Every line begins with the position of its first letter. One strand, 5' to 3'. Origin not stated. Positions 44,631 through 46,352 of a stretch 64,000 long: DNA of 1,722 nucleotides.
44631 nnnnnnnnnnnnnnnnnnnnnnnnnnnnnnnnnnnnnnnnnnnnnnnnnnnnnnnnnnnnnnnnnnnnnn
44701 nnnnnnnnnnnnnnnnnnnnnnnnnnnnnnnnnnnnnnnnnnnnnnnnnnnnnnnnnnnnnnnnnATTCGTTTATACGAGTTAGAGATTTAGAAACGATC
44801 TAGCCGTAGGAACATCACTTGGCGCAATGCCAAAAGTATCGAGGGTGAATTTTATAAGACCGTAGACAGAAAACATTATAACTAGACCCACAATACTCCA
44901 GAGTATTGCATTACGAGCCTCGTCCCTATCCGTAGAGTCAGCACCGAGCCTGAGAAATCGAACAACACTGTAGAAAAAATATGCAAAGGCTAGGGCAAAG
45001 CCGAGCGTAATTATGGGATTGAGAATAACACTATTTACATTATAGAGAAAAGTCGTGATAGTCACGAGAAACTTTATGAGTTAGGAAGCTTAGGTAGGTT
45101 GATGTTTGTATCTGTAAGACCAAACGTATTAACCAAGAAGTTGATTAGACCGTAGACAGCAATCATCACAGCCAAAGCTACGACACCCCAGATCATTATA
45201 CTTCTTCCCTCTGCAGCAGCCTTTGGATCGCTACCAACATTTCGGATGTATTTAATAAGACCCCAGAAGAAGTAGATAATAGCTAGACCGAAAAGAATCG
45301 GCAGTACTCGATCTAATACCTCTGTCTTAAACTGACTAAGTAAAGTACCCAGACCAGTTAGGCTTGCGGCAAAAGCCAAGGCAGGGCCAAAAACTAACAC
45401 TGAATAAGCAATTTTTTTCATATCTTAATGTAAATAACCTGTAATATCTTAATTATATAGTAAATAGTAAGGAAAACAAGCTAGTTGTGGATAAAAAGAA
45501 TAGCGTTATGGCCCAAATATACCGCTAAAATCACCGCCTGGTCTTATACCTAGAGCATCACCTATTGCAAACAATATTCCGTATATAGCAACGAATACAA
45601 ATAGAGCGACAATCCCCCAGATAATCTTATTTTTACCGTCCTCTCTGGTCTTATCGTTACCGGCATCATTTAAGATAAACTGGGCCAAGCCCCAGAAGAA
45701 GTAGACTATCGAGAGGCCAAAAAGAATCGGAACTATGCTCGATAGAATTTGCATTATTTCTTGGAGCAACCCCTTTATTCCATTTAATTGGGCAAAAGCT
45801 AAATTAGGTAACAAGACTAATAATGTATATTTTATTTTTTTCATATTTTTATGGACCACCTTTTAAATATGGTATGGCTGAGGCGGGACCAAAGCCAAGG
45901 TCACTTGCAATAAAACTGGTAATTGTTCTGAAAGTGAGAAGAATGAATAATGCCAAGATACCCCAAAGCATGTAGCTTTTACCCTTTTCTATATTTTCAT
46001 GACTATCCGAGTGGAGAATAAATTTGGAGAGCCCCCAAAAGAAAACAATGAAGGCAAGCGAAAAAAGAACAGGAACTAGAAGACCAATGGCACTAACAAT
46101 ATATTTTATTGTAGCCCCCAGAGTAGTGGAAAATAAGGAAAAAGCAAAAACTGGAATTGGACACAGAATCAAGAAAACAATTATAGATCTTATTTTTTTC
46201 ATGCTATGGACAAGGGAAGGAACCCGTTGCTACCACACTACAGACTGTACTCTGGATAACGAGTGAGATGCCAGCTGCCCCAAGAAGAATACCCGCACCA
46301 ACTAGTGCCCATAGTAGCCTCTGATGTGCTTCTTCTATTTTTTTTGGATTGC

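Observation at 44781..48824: Tandem array of six diverging pilin-like (VirB2/TrbC-like) small membrane proteins in an operon with an orphan membrane-anchored solute-binding protein and a SAM methyltransferase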

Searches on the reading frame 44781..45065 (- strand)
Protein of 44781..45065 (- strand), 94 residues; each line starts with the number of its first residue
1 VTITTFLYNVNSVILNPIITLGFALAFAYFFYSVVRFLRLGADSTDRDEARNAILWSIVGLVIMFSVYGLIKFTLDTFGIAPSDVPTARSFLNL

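Call 3: search_protein_families(library=pfam, proteins=[window:44781-45065:-], max_evalue=1)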
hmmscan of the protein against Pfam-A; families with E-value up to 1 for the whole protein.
window:44781-45065:- (94 aa): 4 families
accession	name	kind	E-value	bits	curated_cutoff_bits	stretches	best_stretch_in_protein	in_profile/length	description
PF18895.5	T4SS_pilin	-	4.9e-08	33.4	26.6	1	3-72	5-69/71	Type IV secretion system pilin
PF03994.20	DUF350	-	0.019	15.5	26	1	21-75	51-97/133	Domain of Unknown Function (DUF350)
PF00902.23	TatC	-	0.031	14.5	25.1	1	15-79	60-126/208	Sec-independent protein translocase protein (TatC)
PF20556.3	DUF6768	-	0.14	12.3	27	1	14-73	42-93/123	Family of unknown function (DUF6768)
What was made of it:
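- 44781..45065 (-): Pilin A (last), 94 aa with a GTG start. It has no signal peptide, just two hydrophobic helices. PF18895 33.4 bits (call 3).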

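Call 4: search_protein_families(library=ncbifam, proteins=[window:44781-45065:-], max_evalue=1)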
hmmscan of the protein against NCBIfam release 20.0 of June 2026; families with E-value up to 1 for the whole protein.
window:44781-45065:- (94 aa): 2 families
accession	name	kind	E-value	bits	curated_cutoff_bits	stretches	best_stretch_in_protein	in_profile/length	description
NF045849.1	ICE_MMCAP2_0565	equivalog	1.8e-05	24.3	40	1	13-76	15-78/80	Mbov_0395 family pilin-like conjugal transfer protein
NF007933.0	PRK10649.1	subfamily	0.19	10.2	404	1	19-74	15-70/577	phosphoethanolamine transferase CptA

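Call 78: search_protein_families(library=phrogs, proteins=[window:44781-45065:-], max_evalue=0.01)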
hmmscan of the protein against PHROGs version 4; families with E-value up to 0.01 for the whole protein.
window:44781-45065:- (94 aa): 0 families

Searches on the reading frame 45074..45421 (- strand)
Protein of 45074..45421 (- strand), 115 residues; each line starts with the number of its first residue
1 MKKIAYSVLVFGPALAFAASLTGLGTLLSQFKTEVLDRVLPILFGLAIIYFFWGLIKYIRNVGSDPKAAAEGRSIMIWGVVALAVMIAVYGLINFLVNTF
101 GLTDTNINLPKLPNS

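Call 3: search_protein_families(library=pfam, proteins=[window:45074-45421:-], max_evalue=1)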
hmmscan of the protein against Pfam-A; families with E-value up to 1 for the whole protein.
window:45074-45421:- (115 aa): 4 families
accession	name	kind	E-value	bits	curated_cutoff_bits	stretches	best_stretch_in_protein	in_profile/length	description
PF18895.5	T4SS_pilin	-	1.8e-07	31.6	26.6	1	34-96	11-71/71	Type IV secretion system pilin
PF10951.13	DUF2776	-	0.0076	16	26.1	1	34-110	6-77/348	Protein of unknown function (DUF2776)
PF02656.20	DUF202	-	0.09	13.7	23.4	0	18-62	17-66/68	Domain of unknown function (DUF202)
PF13567.11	DUF4131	-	0.13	12.4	31.6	1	14-82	7-74/165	Domain of unknown function (DUF4131)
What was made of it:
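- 45074..45421 (-): Pilin B (penultimate), the first gene after P2. It is one of the two most conserved pilins and a candidate major subunit. PF18895 31.6 bits (call 3).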

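Call 4: search_protein_families(library=ncbifam, proteins=[window:45074-45421:-], max_evalue=1)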
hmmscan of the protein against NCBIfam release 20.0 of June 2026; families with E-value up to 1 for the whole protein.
window:45074-45421:- (115 aa): 4 families
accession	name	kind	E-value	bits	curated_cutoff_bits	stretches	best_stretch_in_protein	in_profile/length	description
NF045849.1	ICE_MMCAP2_0565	equivalog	0.0079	15.9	40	1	28-98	9-78/80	Mbov_0395 family pilin-like conjugal transfer protein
NF045610.1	acin_4_helix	equivalog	0.027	14.5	50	1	4-97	5-93/131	putative four-helix membrane protein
TIGR01297.1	CDF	superfamily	0.34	10.1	82.35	1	24-61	158-196/285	cation diffusion facilitator family transporter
NF033784.1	transport_merC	equivalog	0.53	10.6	140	0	13-54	25-65/123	organomercurial transporter MerC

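Call 78: search_protein_families(library=phrogs, proteins=[window:45074-45421:-], max_evalue=0.01)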
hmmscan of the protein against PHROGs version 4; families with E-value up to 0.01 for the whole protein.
window:45074-45421:- (115 aa): 0 families

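Call 79: find_homologous_proteins(query=window:45074-45421:-, max_evalue=0.001)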
Query window:45074-45421:- (115 aa): 104 proteins with E <= 0.001 among 143 candidates.
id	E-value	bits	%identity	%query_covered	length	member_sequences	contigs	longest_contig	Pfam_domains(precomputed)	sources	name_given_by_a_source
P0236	1.3e-66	240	100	100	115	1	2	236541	PF18895.6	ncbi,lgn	-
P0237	2.1e-38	149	68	100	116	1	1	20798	PF18895.6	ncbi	-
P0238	5.8e-34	134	59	100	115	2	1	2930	PF18895.6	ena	-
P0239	1.2e-32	130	58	99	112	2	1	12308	PF18895.6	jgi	jgi:uncharacterized membrane protein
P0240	2.2e-32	129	58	98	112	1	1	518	PF18895.6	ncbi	-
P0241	3.3e-32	129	60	98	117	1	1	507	PF18895.6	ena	-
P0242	8.3e-32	127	57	92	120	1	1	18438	PF18895.6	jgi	jgi:hypothetical protein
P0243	1.0e-31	127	62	98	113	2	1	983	PF18895.6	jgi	jgi:Type IV secretion system pilin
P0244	1.3e-31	127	54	100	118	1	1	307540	PF18895.6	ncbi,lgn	-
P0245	2.3e-31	126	58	99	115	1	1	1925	PF18895.6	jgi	jgi:hypothetical protein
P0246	4.1e-31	125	60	99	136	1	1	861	PF18895.6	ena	-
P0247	4.4e-31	125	56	98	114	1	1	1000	PF18895.6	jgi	jgi:hypothetical protein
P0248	4.8e-31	125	56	99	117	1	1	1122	PF18895.6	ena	-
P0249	1.1e-30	124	61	98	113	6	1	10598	PF18895.6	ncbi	-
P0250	1.2e-30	124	62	98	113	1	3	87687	PF18895.6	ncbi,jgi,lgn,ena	jgi:hypothetical protein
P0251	1.8e-29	120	52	100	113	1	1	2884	PF18895.6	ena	-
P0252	1.1e-28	117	53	100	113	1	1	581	PF18895.6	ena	-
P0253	1.2e-28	117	54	96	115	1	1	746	PF18895.6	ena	-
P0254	4.2e-28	116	56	98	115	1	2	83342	PF18895.6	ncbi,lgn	ncbi:MAG: hypothetical protein WAX37_02185 [Minisyncoccia bacterium]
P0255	2.4e-27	113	50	99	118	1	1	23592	PF18895.6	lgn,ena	-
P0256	4.2e-27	112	51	98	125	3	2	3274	PF18895.6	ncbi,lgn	-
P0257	5.3e-27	112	53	92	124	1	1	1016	PF18895.6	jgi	jgi:hypothetical protein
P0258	1.4e-26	111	51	96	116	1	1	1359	PF18895.6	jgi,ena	jgi:hypothetical protein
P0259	2.1e-26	110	52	99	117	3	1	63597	PF18895.6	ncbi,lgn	-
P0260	2.1e-26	110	53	96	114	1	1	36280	PF18895.6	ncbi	-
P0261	3.3e-26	109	53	96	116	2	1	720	PF18895.6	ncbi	-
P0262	7.6e-26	108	52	95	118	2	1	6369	PF18895.6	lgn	-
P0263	1.1e-25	108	51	99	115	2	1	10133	PF18895.6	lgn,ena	-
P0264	1.2e-25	108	51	92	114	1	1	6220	PF18895.6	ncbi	-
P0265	1.4e-25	107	49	99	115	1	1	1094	PF18895.6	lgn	-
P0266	2.1e-25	107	53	97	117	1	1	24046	PF18895.6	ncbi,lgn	-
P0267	2.5e-25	107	52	96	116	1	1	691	PF18895.6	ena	-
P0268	3.9e-25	106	49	96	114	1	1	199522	PF18895.6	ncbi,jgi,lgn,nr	ncbi:MAG: hypothetical protein AB201_02420 [Parcubacteria bacterium C7867-006]|nr:MAG: hypothetical 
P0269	4.2e-25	106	53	99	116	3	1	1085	PF18895.6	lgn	-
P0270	2.4e-24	103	48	97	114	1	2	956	PF18895.6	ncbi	-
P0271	3.4e-24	103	50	96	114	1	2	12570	PF18895.6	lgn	-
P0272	3.5e-24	103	50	98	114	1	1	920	PF18895.6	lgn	-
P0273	5.0e-24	102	47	97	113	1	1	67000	PF18895.6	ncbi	-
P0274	6.3e-24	102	48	98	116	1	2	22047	PF18895.6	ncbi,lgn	ncbi:MAG: hypothetical protein WAW92_01615 [Minisyncoccia bacterium]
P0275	9.0e-24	102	50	97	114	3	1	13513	PF18895.6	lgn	-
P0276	2.6e-23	100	47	99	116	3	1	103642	PF18895.6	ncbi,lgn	-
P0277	2.9e-23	100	50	92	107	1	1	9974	PF18895.6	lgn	-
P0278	5.3e-23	99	50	96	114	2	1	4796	PF18895.6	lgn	-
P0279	5.6e-23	99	48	99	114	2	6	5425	PF18895.6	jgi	jgi:heme/copper-type cytochrome/quinol oxidase subunit 4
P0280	7.6e-23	99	53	98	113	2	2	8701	PF18895.6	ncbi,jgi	jgi:hypothetical protein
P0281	2.0e-22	97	46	99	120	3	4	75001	PF18895.6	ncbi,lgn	-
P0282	3.2e-22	97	51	98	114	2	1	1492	PF18895.6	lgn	-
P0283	8.9e-22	95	49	99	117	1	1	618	PF18895.6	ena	-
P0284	1.6e-21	94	45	96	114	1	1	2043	PF18895.6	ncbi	-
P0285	1.7e-21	94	43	97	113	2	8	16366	PF18895.6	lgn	-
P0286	1.8e-21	94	44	99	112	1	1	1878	PF18895.6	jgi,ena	-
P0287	2.2e-21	94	51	88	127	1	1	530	PF18895.6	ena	-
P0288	3.6e-21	93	42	99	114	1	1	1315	PF18895.6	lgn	-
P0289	5.1e-21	93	50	89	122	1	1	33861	PF18895.6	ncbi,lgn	-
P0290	6.0e-21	93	46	97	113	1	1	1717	PF18895.6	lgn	-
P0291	9.7e-21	92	51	90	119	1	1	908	PF18895.6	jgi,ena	-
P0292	1.4e-20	91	48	99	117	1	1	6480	PF18895.6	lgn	-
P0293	6.1e-20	89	52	83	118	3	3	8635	PF18895.6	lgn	-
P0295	2.8e-19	87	46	98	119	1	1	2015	PF18895.6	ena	-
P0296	3.9e-19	87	44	97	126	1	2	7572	PF18895.6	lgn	-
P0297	4.2e-19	87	51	72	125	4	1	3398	PF18895.6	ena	-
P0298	1.0e-18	85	43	98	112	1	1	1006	PF18895.6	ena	-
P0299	1.7e-18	85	46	100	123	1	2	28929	PF18895.6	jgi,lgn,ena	-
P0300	1.8e-18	85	46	99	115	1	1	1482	PF18895.6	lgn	-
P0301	2.5e-18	84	46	98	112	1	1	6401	PF18895.6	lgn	-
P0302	3.2e-18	84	45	81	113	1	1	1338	PF18895.6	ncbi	-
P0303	3.2e-18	84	51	83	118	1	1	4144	PF18895.6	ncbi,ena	-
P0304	5.0e-18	83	47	89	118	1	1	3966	PF18895.6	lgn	-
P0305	6.4e-18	83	40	87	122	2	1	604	PF18895.6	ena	-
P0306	7.4e-18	83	42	85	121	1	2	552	PF18895.6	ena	-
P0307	7.9e-18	82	46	90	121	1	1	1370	PF18895.6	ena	-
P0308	2.6e-17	81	46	94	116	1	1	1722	PF18895.6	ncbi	-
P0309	3.2e-17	81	42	100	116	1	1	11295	PF18895.6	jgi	jgi:hypothetical protein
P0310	6.9e-17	79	46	99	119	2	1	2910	PF18895.6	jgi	jgi:hypothetical protein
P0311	1.1e-16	79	44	99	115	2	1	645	PF18895.6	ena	-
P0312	1.7e-16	78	52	57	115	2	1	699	PF18895.6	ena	-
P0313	2.3e-16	78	48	89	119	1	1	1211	PF18895.6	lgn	-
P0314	3.3e-16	77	40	99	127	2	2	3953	PF18895.6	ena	-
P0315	4.6e-16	77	45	92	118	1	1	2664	PF18895.6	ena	-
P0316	4.8e-16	77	48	87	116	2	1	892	PF18895.6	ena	-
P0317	5.9e-16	76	45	85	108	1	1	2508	PF18895.6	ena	-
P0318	6.9e-16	76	42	91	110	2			PF18895.6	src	-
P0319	1.7e-15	75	53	57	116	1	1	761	PF18895.6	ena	-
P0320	1.9e-15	75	45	97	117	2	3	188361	PF18895.6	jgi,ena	jgi:hypothetical protein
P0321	3.5e-15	74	42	90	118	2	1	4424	PF18895.6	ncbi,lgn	-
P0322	7.4e-15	73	40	99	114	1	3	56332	PF18895.6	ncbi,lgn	-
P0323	2.7e-14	71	37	96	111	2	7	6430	PF18895.6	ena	-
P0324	1.3e-13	69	45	92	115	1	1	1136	PF18895.6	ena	-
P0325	1.4e-13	69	35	78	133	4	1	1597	PF18895.6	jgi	jgi:undecaprenyl pyrophosphate phosphatase UppP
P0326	1.7e-13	69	37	94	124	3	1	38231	PF18895.6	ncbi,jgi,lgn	ncbi:MAG: hypothetical protein RLY47_68 [Candidatus Parcubacteria bacterium]|jgi:uncharacterized mem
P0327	2.2e-13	68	37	97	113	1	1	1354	PF18895.6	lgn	-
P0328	5.9e-13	67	40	90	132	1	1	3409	PF18895.6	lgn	-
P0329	6.4e-13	67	42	91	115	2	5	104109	PF18895.6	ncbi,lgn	-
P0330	1.2e-12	66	39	100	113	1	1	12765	PF18895.6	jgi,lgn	jgi:hypothetical protein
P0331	1.2e-12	66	47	66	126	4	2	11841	PF18895.6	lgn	-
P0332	1.2e-12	66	38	82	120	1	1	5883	PF18895.6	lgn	-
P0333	1.6e-12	65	44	86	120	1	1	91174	PF18895.6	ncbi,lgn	-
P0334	3.1e-12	64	37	100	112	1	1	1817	PF18895.6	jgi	jgi:hypothetical protein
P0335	1.1e-10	60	35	96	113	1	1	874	PF18895.6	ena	-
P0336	3.7e-10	58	39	78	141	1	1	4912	PF18895.6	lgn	-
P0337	4.1e-10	58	35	89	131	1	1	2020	PF18895.6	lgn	-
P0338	5.9e-10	57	41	90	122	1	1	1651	PF18895.6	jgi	jgi:hypothetical protein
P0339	1.8e-7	49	35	70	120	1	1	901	PF18895.6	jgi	jgi:hypothetical protein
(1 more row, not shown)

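Call 80: find_encoding_contigs(protein=P0326, flank=10000, max_places=1)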
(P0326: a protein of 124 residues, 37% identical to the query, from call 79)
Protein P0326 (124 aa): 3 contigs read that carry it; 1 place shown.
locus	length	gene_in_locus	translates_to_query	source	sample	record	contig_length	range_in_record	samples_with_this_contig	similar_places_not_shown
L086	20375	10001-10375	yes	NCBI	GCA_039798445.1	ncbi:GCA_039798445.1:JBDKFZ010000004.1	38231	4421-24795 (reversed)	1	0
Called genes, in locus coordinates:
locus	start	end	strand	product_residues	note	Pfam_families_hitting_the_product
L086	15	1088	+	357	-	PF04545:Sigma70_r4, PF05066:HARE-HTH (faint)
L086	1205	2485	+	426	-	PF26449:DUF8128 (weak)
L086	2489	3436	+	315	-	PF02618:YceG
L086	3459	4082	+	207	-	PF13483:Lactamase_B_3, PF12706:Lactamase_B_2 (faint)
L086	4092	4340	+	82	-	-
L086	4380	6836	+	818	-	PF00521:DNA_topoisoIV, PF03989:DNA_gyraseA_C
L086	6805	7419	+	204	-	PF01209:Ubie_methyltran (weak), PF05175:MTS (weak), PF13847:Methyltransf_31, PF08241:Methyltransf_11, PF08242:Methyltransf_12, PF13649:Methyltransf_25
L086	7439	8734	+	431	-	PF01547:SBP_bac_1, PF13416:SBP_bac_8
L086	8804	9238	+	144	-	PF18895:T4SS_pilin (weak)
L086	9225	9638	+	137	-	PF04956:TrbC (weak), PF18895:T4SS_pilin (weak)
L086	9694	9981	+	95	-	PF18895:T4SS_pilin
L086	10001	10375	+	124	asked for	PF18895:T4SS_pilin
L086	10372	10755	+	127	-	PF18895:T4SS_pilin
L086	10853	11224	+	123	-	PF18895:T4SS_pilin (weak)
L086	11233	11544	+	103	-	PF18895:T4SS_pilin (weak)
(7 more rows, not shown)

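Call 81: find_encoding_contigs(protein=P0329, flank=10000, max_places=1)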
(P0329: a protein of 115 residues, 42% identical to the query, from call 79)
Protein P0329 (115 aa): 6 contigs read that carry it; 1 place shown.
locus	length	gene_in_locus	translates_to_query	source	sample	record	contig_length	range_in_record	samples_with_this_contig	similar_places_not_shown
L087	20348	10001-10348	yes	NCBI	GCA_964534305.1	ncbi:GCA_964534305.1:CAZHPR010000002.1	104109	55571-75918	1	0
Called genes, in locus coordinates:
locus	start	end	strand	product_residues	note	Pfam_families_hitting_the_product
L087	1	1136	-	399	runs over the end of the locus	PF00814:TsaD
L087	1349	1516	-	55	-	-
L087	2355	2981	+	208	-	PF03413:PepSY (weak)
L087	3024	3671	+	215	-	PF13483:Lactamase_B_3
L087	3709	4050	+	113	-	-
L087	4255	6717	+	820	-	PF00521:DNA_topoisoIV, PF03989:DNA_gyraseA_C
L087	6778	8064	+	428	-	PF13416:SBP_bac_8, PF01547:SBP_bac_1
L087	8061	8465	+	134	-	PF18895:T4SS_pilin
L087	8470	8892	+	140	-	PF04956:TrbC (weak), PF18895:T4SS_pilin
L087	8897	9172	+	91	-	PF18895:T4SS_pilin (weak)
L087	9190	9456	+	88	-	PF18895:T4SS_pilin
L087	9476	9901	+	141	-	PF18895:T4SS_pilin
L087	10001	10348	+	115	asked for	PF18895:T4SS_pilin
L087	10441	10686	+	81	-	PF18895:T4SS_pilin (weak)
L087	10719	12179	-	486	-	-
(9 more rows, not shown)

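Call 82: find_encoding_contigs(protein=P0333, flank=10000, max_places=1)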
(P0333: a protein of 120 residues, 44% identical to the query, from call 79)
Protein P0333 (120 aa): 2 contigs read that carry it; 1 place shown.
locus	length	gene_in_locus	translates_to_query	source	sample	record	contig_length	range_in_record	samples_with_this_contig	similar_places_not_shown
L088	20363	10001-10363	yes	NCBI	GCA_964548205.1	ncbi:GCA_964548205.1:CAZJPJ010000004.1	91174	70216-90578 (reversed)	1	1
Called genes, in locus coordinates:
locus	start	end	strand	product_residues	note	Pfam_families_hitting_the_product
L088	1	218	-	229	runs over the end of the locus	-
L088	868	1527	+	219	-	PF01300:Sua5_yciO_yrdC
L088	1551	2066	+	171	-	PF00293:NUDIX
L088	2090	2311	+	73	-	-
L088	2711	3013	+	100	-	PF01741:MscL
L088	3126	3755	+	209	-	PF13483:Lactamase_B_3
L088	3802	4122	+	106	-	-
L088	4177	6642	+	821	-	PF00521:DNA_topoisoIV, PF03989:DNA_gyraseA_C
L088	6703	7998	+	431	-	PF01547:SBP_bac_1, PF13416:SBP_bac_8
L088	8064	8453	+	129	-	PF18895:T4SS_pilin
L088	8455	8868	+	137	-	PF18895:T4SS_pilin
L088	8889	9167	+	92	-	PF18895:T4SS_pilin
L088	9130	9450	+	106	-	PF18895:T4SS_pilin (weak)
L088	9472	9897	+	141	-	PF18895:T4SS_pilin (weak)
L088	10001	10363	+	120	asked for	PF18895:T4SS_pilin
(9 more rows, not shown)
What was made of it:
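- The extended synteny weakens the neighbourhood argument (calls 80-82).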

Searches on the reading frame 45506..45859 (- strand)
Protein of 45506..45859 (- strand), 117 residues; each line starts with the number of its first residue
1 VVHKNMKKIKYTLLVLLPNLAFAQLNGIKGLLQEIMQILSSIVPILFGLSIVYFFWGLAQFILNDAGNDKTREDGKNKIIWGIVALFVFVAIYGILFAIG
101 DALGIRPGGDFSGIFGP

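Call 3: search_protein_families(library=pfam, proteins=[window:45506-45859:-], max_evalue=1)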
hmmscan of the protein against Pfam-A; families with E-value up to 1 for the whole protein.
window:45506-45859:- (117 aa): 7 families
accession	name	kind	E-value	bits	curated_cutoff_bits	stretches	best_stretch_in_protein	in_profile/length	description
PF18895.5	T4SS_pilin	-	1.6e-08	34.9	26.6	1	35-95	9-67/71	Type IV secretion system pilin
PF13687.11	DUF4153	-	0.002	17.8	27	1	34-103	45-112/373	Domain of unknown function (DUF4153)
PF04956.18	TrbC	-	0.017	15.8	27.9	1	12-53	19-63/98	TrbC/VIRB2 pilin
PF14163.11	SieB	-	0.12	12.4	26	1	12-74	9-70/147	Super-infection exclusion protein B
PF24477.2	ARM_At3g06530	-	0.18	11.8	27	1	51-92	134-173/195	At3g06530-like, ARM repeats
PF15062.11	ARL6IP6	-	0.19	12.4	27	1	36-60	21-45/86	Haemopoietic lineage transmembrane helix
PF20153.4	DUF6535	-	0.36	11.1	23.9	1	32-63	145-176/177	Family of unknown function (DUF6535)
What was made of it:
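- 45506..45844 (-): Pilin C, a middle position. The ATG start at 45844 gives 112 aa. PF18895 34.9 bits (call 3).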

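Call 4: search_protein_families(library=ncbifam, proteins=[window:45506-45859:-], max_evalue=1)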
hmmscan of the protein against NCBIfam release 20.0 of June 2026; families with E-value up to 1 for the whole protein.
window:45506-45859:- (117 aa): 3 families
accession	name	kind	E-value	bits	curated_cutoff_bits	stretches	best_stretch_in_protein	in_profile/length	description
NF045849.1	ICE_MMCAP2_0565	equivalog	3.8e-05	23.3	40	1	33-96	11-73/80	Mbov_0395 family pilin-like conjugal transfer protein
TIGR03943.1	TIGR03943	equivalog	0.074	12.4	88.8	1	41-98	12-73/221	TIGR03943 family putative permease subunit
NF003425.0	PRK04897.1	equivalog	0.081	12.1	355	1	32-90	155-208/298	zinc metalloprotease HtpX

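Call 78: search_protein_families(library=phrogs, proteins=[window:45506-45844:-], max_evalue=0.01)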
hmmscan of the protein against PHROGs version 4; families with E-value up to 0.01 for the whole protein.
window:45506-45844:- (112 aa): 0 families

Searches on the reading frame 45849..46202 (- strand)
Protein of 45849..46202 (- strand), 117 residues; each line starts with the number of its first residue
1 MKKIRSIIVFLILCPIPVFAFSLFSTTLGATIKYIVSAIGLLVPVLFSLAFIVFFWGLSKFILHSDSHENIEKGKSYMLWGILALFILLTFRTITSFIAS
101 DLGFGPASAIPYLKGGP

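Call 3: search_protein_families(library=pfam, proteins=[window:45849-46202:-], max_evalue=1)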
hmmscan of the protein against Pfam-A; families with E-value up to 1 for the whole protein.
window:45849-46202:- (117 aa): 4 families
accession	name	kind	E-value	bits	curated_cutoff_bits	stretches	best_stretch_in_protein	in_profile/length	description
PF18895.5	T4SS_pilin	-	8.2e-08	32.7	26.6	1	24-98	1-71/71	Type IV secretion system pilin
PF09930.14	DUF2162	-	0.0042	17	34.4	1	5-91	96-182/223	Predicted transporter (DUF2162)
PF05987.18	DUF898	-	0.077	12.5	28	1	24-97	171-244/336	Bacterial protein of unknown function (DUF898)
PF12794.12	MscS_TM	-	0.087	12.1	28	1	2-99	120-213/339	Mechanosensitive ion channel inner membrane domain 1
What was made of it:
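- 45849..46202 (-): Pilin D, a middle position of the FFWG-motif subfamily. PF18895 32.7 bits (call 3).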

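Call 4: search_protein_families(library=ncbifam, proteins=[window:45849-46202:-], max_evalue=1)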
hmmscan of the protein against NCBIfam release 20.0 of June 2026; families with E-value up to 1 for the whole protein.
window:45849-46202:- (117 aa): 4 families
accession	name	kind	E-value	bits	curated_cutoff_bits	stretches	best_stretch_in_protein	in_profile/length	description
NF045849.1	ICE_MMCAP2_0565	equivalog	7e-05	22.4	40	1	22-100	3-78/80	Mbov_0395 family pilin-like conjugal transfer protein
NF010310.2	PRK13747.1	equivalog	0.074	13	80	0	14-50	29-65/76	broad-spectrum mercury transporter MerE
TIGR04286.1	MSEP-CTERM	equivalog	0.2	9.5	150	1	7-88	143-221/920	MSEP-CTERM sorting domain-containing protein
TIGR03943.1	TIGR03943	equivalog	0.49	9.7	88.8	1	43-96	14-75/221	TIGR03943 family putative permease subunit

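Call 78: search_protein_families(library=phrogs, proteins=[window:45849-46202:-], max_evalue=0.01)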
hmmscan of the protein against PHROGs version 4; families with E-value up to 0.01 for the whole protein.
window:45849-46202:- (117 aa): 0 families
